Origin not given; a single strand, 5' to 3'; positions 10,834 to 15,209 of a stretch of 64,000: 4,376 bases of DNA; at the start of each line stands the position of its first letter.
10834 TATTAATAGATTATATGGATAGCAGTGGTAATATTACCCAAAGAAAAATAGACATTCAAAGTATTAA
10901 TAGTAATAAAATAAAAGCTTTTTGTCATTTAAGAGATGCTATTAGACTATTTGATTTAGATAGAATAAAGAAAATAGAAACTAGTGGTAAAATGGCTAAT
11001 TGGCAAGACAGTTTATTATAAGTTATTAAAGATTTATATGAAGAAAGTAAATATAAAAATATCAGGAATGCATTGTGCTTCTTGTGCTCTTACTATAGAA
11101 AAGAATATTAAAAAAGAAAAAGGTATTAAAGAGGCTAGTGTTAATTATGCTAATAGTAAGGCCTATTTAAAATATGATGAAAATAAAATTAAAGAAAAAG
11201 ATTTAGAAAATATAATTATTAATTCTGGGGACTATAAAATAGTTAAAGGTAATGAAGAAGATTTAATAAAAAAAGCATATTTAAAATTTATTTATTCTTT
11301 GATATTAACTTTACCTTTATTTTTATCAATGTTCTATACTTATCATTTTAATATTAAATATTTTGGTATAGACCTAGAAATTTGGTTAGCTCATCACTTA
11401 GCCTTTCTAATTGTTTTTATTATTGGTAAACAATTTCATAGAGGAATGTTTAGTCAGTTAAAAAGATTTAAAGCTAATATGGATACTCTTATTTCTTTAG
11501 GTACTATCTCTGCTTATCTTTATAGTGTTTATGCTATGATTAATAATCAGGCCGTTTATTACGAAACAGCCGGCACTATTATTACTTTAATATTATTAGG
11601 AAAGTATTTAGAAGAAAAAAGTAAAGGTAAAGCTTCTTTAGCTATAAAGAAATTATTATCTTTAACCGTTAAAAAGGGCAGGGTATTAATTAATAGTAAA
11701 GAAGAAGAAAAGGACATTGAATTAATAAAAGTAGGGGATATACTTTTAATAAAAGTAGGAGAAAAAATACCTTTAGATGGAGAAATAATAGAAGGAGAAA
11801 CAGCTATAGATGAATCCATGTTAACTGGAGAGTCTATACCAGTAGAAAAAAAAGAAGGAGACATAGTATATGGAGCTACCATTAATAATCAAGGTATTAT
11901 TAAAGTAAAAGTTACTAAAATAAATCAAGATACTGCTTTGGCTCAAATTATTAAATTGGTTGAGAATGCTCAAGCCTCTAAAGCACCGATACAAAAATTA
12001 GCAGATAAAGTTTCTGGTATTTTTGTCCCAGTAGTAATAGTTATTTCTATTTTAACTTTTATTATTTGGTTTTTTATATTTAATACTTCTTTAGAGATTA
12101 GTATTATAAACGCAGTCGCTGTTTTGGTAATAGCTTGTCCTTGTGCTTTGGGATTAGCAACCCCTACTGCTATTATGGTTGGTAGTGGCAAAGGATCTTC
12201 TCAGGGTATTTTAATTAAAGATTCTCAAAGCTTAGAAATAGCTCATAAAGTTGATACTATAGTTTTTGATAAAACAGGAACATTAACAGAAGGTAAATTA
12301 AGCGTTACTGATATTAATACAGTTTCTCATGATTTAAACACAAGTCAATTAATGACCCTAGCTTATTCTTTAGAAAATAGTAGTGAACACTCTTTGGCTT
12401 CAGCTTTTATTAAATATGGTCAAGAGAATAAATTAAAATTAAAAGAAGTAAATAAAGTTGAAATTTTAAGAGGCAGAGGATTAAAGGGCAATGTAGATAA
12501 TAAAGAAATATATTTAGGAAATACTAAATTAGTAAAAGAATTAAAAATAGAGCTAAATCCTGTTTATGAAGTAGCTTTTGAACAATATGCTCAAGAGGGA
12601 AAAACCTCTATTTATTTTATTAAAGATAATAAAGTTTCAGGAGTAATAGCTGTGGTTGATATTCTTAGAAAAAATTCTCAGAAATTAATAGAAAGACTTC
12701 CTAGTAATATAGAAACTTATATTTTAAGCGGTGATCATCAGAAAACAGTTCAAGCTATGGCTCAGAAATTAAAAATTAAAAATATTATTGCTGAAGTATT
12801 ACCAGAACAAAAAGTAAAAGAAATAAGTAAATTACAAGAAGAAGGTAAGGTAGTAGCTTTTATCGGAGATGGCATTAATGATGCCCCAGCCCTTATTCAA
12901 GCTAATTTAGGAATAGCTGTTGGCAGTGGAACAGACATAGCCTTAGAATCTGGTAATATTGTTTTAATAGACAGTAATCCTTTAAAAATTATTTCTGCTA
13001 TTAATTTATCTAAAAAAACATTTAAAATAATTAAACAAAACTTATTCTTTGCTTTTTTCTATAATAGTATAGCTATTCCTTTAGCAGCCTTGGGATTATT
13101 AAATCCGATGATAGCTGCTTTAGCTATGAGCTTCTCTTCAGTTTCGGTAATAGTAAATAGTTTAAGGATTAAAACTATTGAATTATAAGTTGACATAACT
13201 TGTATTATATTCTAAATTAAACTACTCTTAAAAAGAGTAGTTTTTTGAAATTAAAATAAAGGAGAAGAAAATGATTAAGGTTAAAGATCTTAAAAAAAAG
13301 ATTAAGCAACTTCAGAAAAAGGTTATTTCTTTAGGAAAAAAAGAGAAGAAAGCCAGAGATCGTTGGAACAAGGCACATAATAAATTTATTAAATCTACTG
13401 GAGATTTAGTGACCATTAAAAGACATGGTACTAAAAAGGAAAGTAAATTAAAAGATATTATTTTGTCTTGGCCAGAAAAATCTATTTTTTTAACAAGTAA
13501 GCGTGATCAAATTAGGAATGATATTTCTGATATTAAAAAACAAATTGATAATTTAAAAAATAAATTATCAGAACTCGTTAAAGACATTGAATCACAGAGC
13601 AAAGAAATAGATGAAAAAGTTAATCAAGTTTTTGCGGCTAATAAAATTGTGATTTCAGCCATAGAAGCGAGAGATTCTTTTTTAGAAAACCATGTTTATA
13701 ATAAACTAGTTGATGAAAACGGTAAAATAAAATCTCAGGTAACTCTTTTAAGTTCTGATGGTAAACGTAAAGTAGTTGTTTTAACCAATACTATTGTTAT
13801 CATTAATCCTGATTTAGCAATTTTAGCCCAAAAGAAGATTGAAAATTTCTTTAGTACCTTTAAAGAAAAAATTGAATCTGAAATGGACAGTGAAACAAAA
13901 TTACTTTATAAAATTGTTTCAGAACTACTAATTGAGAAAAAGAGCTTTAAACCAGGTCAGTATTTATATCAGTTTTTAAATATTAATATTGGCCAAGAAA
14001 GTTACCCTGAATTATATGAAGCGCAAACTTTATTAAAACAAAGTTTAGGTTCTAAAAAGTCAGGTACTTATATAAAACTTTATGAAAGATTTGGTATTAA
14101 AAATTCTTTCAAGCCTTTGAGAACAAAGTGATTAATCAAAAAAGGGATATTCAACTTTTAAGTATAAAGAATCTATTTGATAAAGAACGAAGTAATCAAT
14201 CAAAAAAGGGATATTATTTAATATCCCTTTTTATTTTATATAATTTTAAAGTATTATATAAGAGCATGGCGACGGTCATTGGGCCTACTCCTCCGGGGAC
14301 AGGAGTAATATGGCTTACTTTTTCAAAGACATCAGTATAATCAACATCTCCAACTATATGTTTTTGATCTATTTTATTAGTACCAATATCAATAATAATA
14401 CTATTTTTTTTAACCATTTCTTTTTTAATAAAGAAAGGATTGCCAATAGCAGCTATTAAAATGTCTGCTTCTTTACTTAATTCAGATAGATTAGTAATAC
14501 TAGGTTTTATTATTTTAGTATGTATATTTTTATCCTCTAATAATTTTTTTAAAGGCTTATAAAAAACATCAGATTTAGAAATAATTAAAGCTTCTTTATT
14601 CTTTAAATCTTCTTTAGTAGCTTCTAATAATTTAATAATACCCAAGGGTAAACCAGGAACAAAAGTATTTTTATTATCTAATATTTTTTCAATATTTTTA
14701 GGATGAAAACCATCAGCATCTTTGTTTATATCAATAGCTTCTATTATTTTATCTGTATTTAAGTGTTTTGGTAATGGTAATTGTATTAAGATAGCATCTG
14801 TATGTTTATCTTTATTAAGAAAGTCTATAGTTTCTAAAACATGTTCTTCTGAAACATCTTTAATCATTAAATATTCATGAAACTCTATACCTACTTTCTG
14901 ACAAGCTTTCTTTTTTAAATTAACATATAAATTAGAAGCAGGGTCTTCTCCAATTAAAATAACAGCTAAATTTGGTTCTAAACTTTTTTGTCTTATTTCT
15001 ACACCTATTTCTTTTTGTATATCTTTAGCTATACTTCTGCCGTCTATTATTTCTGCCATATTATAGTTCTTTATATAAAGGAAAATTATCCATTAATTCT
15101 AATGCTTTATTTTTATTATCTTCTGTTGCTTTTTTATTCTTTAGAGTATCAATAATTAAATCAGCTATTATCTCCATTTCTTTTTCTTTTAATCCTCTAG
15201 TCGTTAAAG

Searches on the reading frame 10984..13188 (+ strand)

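Call 11: search_protein_families(library=ncbifam, proteins=[window:10984-13188:+], max_evalue=0.00001)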
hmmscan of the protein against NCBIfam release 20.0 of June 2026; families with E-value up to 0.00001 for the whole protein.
window:10984-13188:+ (734 aa): 27 families (the best 25 are shown)
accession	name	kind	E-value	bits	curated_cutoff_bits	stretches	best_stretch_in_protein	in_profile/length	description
TIGR01525.1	ATPase-IB_hvy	subfamily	3.2e-189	630.4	346.25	1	166-728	1-559/560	heavy metal translocating P-type ATPase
TIGR01511.1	ATPase-IB1_Cu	subfamily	1e-175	585.7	397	1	147-730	1-542/542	copper-translocating P-type ATPase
NF007952.0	PRK10671.1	equivalog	1.3e-166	556.2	1316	1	22-729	105-831/838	copper-exporting P-type ATPase CopA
NF008262.1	PRK11033.1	equivalog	6.6e-124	414.9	1005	1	20-729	41-727/731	zinc/cadmium/mercury/lead-transporting ATPase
TIGR01512.1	ATPase-IB2_Cd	subfamily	6.5e-119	397.8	313.5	2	192-516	17-306/494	cadmium family heavy metal-translocating P-type ATPase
NF033775.1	P_type_ZntA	exception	1.8e-109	367.1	1240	1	20-729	48-728/732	Zn(II)/Cd(II)/Pb(II) translocating P-type ATPase ZntA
TIGR01494.1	ATPase_P-type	subfamily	3.3e-88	296.2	62.3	1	199-715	2-478/478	HAD-IC family P-type ATPase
TIGR01497.1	kdpB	equivalog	5.7e-62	209.7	527.9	1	181-688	53-574/675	potassium-transporting ATPase subunit KdpB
TIGR01647.1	ATPase-IIIA_H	equivalog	1.5e-56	192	615.5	2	188-601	54-484/755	plasma-membrane proton-efflux P-type ATPase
NF010609.0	PRK14010.1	equivalog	4.1e-50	170.7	1323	1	212-705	87-586/673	K(+)-transporting ATPase subunit B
TIGR01517.1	ATPase-IIB_Ca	equivalog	2.9e-37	128.3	507.05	2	233-452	159-389/882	calcium-translocating P-type ATPase, PMCA-type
TIGR01522.1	ATPase-IIA2_Ca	equivalog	9.3e-37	126.2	798.3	2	588-703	554-670/854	calcium-transporting P-type ATPase, PMR1-type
TIGR01116.1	ATPase-IIA1_Ca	equivalog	4.6e-36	124.3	703.4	2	215-454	49-296/799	calcium-translocating P-type ATPase, SERCA-type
TIGR01524.1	ATPase-IIIB_Mg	equivalog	5.3e-31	107.3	610.75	2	590-681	571-662/867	magnesium-translocating P-type ATPase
TIGR01657.1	P-ATPase-V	hypoth_equivalog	1.5e-30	105.5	618.25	3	340-462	362-488/1055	ATP13A2 family polyamine export P-type ATPase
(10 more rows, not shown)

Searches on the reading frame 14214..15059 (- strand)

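Call 11: search_protein_families(library=ncbifam, proteins=[window:14214-15059:-], max_evalue=0.00001)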
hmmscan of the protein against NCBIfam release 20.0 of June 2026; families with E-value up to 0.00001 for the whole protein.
window:14214-15059:- (281 aa): 30 families (the best 25 are shown)
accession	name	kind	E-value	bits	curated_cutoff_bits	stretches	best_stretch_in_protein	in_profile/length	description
NF010787.0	PRK14191.1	equivalog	3.1e-90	302.2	423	1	3-277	2-280/285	bifunctional methylenetetrahydrofolate dehydrogenase/methenyltetrahydrofolate cyclohydrolase FolD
NF008058.0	PRK10792.1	equivalog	1.2e-84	283.7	355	1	2-275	3-280/285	bifunctional methylenetetrahydrofolate dehydrogenase/methenyltetrahydrofolate cyclohydrolase FolD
NF010780.0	PRK14183.1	equivalog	2.8e-84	282.7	480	1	3-275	2-278/283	bifunctional 5,10-methylene-tetrahydrofolate dehydrogenase/ 5,10-methylene-tetrahydrofolate cyclohydrolase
NF010773.0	PRK14176.1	equivalog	6.3e-82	275.2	437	1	3-272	9-281/287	bifunctional 5,10-methylene-tetrahydrofolate dehydrogenase/ 5,10-methylene-tetrahydrofolate cyclohydrolase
NF010783.0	PRK14186.1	equivalog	8.5e-81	271.3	333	1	1-277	1-285/297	bifunctional methylenetetrahydrofolate dehydrogenase/methenyltetrahydrofolate cyclohydrolase FolD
NF010786.0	PRK14189.1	subfamily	8.9e-81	271.1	421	1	2-272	3-276/285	bifunctional methylenetetrahydrofolate dehydrogenase/methenyltetrahydrofolate cyclohydrolase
NF010785.0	PRK14188.1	subfamily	4.5e-80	268.8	396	1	1-273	2-285/297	bifunctional methylenetetrahydrofolate dehydrogenase/methenyltetrahydrofolate cyclohydrolase FolD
NF010776.0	PRK14179.1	equivalog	4.2e-78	262.4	445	1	1-272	1-276/284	bifunctional methylenetetrahydrofolate dehydrogenase/methenyltetrahydrofolate cyclohydrolase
NF010781.0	PRK14184.1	equivalog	5.1e-77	258.8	438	1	4-278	3-284/286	bifunctional 5,10-methylene-tetrahydrofolate dehydrogenase/ 5,10-methylene-tetrahydrofolate cyclohydrolase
NF010775.0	PRK14178.1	equivalog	2.8e-75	253.1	465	1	4-277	2-274/279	bifunctional methylenetetrahydrofolate dehydrogenase/methenyltetrahydrofolate cyclohydrolase FolD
NF010766.0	PRK14169.1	equivalog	1.9e-74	250.7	450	1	1-276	1-279/283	bifunctional methylenetetrahydrofolate dehydrogenase/methenyltetrahydrofolate cyclohydrolase FolD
NF010764.0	PRK14167.1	subfamily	4.3e-73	246.1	477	1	1-280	1-292/297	bifunctional 5,10-methylene-tetrahydrofolate dehydrogenase/ 5,10-methylene-tetrahydrofolate cyclohydrolase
NF010772.0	PRK14175.1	equivalog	5.8e-73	245.6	459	1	2-280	3-284/286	bifunctional methylenetetrahydrofolate dehydrogenase/methenyltetrahydrofolate cyclohydrolase FolD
NF010784.0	PRK14187.1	equivalog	1.1e-72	244.7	486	1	1-271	2-281/300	bifunctional methylenetetrahydrofolate dehydrogenase/methenyltetrahydrofolate cyclohydrolase FolD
NF010763.0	PRK14166.1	equivalog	1.9e-72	243.7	501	1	4-275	3-278/282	bifunctional 5,10-methylene-tetrahydrofolate dehydrogenase/ 5,10-methylene-tetrahydrofolate cyclohydrolase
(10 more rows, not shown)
